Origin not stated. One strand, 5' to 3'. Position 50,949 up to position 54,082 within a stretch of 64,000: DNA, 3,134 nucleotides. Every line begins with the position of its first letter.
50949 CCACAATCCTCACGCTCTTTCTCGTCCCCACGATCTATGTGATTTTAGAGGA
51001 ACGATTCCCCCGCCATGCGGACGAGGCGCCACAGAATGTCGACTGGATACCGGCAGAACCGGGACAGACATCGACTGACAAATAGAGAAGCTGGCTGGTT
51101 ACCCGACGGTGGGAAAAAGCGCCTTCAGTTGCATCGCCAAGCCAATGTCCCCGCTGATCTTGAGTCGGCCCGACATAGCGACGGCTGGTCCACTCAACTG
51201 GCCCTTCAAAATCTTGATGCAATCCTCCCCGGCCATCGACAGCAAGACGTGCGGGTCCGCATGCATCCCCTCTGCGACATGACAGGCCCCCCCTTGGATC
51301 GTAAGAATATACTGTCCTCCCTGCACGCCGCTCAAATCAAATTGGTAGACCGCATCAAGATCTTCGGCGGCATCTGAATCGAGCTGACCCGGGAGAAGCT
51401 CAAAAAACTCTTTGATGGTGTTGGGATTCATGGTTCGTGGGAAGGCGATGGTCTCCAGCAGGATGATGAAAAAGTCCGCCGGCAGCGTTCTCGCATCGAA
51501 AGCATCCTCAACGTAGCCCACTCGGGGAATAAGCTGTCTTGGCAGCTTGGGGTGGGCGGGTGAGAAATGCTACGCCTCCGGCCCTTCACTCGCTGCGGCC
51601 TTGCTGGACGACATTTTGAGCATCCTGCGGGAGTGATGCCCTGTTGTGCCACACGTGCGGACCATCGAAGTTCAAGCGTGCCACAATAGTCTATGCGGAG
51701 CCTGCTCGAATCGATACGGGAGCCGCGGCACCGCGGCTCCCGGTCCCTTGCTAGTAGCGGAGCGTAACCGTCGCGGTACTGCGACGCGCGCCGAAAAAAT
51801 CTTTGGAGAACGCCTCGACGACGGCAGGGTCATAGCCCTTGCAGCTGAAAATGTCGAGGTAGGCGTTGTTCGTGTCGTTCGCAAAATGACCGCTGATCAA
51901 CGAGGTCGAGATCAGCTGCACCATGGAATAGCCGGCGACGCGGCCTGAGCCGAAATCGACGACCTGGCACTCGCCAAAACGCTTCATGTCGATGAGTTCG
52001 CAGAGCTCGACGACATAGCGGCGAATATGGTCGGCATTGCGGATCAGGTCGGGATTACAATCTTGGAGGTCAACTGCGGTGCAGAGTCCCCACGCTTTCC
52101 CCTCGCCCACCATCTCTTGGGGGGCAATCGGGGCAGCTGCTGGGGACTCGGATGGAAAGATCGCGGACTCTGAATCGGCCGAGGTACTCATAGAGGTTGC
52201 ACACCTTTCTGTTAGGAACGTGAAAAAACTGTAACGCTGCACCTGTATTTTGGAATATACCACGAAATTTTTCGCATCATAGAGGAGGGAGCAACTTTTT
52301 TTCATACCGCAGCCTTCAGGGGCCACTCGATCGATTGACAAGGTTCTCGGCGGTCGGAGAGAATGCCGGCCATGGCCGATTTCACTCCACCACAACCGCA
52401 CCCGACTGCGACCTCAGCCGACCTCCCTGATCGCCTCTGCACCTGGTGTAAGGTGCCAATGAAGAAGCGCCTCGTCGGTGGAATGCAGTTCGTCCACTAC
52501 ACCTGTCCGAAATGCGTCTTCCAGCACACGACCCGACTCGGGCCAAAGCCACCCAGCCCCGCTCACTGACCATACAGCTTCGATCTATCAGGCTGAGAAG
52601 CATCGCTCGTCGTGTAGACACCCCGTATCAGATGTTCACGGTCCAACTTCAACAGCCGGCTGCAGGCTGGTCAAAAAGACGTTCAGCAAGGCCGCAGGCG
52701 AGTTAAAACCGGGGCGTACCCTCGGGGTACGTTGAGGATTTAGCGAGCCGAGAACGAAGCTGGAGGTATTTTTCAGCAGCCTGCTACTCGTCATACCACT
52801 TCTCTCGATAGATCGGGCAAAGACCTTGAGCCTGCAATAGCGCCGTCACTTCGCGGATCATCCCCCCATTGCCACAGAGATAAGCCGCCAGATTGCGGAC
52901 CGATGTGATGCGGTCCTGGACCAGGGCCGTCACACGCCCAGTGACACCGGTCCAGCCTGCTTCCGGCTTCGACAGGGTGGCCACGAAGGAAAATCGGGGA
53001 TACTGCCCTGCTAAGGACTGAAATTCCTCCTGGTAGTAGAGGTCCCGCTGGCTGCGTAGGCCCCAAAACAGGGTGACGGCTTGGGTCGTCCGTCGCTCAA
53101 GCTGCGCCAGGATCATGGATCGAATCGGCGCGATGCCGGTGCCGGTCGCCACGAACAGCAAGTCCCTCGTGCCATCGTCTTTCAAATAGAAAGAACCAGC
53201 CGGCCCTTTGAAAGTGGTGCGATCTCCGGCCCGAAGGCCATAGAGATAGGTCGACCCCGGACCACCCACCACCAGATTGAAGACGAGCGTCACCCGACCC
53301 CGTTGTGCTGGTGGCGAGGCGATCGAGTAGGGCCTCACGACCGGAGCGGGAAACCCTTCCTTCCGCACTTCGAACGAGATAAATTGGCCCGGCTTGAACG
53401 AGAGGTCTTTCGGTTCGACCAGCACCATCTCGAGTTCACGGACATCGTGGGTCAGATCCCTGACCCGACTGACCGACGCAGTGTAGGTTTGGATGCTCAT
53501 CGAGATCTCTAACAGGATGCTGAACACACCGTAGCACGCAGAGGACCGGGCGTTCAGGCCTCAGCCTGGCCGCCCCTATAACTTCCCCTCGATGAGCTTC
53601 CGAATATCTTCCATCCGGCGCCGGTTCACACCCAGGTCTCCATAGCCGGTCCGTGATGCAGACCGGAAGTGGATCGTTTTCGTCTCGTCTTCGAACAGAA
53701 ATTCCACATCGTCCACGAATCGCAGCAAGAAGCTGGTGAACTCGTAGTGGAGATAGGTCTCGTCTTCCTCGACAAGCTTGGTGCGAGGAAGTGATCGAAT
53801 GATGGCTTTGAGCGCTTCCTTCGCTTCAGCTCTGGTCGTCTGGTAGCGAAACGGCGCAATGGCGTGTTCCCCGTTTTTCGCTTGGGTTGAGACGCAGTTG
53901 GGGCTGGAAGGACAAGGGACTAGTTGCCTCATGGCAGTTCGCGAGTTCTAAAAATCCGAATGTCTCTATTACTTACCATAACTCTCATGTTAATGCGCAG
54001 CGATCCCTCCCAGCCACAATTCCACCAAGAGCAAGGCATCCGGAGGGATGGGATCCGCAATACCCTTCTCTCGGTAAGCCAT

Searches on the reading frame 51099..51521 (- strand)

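Call 10: search_protein_families(library=pfam, proteins=[window:51099-51521:-])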
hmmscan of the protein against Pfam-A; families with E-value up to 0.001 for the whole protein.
window:51099-51521:- (140 aa): 2 families
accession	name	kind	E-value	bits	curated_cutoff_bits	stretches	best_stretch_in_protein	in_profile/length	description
PF02036.22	SCP2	-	7.4e-19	68.4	21.3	1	46-136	10-100/101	SCP-2 sterol transfer family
PF14864.11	Alkyl_sulf_C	-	1.7e-06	28.7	27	1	28-136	5-113/125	Alkyl sulfatase C-terminal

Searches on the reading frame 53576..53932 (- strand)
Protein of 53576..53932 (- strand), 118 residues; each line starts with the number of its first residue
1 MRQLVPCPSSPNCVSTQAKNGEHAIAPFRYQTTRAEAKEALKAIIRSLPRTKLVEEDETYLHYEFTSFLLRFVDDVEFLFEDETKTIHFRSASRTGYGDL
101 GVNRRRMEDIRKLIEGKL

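Call 10: search_protein_families(library=pfam, proteins=[window:53576-53932:-])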
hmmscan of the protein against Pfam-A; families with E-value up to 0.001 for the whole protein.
window:53576-53932:- (118 aa): 1 family
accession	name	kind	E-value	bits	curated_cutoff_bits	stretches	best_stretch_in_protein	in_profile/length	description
PF07386.16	DUF1499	-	5.1e-40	136.9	22.6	1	4-112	2-112/114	Protein of unknown function (DUF1499)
